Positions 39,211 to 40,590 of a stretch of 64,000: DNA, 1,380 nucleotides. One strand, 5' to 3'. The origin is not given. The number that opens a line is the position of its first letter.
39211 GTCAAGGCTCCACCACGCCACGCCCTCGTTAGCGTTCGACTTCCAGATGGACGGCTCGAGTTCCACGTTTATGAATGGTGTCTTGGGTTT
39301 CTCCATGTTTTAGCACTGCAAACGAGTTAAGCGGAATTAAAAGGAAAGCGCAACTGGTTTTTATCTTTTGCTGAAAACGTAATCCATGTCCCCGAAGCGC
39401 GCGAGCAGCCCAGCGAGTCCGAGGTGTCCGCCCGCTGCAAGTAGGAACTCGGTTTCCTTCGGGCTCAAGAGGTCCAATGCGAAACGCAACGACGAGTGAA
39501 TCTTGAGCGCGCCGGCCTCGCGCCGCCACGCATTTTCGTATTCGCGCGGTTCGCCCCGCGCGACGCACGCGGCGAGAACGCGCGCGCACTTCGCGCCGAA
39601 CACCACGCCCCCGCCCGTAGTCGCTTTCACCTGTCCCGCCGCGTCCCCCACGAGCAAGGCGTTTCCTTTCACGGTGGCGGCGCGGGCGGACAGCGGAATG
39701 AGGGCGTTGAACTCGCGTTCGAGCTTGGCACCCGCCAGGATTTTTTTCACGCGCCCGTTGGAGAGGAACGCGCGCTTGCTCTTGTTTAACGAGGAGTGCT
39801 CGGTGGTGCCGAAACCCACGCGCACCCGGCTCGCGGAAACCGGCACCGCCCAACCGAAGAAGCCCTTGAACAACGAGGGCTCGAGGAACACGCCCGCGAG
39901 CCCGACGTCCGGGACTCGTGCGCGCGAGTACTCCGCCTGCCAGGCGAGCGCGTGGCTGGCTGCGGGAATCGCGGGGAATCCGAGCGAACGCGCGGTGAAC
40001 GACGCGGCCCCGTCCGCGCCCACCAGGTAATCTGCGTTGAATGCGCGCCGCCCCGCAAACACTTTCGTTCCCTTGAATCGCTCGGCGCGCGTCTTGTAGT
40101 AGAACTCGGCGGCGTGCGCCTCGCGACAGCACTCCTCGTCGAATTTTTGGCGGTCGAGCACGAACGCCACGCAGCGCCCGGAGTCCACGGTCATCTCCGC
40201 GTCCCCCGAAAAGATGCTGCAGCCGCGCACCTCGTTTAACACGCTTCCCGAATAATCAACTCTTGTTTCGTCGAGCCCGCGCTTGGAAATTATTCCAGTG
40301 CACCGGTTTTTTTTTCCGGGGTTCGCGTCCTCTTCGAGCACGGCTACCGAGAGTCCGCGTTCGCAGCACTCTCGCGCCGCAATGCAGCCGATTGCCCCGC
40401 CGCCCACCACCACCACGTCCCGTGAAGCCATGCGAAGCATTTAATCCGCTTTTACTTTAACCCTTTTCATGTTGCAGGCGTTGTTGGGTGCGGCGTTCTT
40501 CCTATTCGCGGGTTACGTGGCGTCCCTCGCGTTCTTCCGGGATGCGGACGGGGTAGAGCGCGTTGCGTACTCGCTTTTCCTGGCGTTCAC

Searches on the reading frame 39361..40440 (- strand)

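Call 6: search_protein_families(library=pfam, proteins=[window:39361-40440:-], max_evalue=0.01)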
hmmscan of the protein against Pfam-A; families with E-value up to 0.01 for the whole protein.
window:39361-40440:- (359 aa): 11 families
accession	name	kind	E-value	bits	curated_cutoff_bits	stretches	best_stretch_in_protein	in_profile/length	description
PF01494.25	FAD_binding_3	-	3.9e-11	43.2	22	2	132-290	146-315/349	FAD binding domain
PF01266.30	DAO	-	1.7e-10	41.4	27.9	1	8-53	1-48/353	FAD dependent oxidoreductase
PF05834.18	Lycopene_cycl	-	3.1e-08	33.5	23.4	1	8-312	1-311/380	Lycopene cyclase protein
PF03486.20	HI0933_like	-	1.3e-06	28.4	50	1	8-49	2-43/244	HI0933-like protein Rossmann domain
PF13450.12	NAD_binding_8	-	4.5e-06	27.3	21.9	1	11-69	1-53/68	NAD(P)-binding Rossmann-like domain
PF00890.30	FAD_binding_2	-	9.2e-05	22.2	20.4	1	8-40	1-33/414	FAD binding domain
PF01946.23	Thi4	-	0.0002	21.2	26.2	1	2-43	13-55/235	Thi4 family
PF12831.13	FAD_oxidored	-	0.00029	20.7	27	1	8-39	1-32/416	FAD dependent oxidoreductase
PF13241.12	NAD_binding_7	-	0.00047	21.1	22.1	1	1-112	2-86/104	Putative NAD(P)-binding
PF07992.20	Pyr_redox_2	-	0.0014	18.6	26.1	1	8-82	2-58/291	Pyridine nucleotide-disulphide oxidoreductase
PF00070.33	Pyr_redox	-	0.0063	17.5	22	0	9-42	2-35/82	Pyridine nucleotide-disulphide oxidoreductase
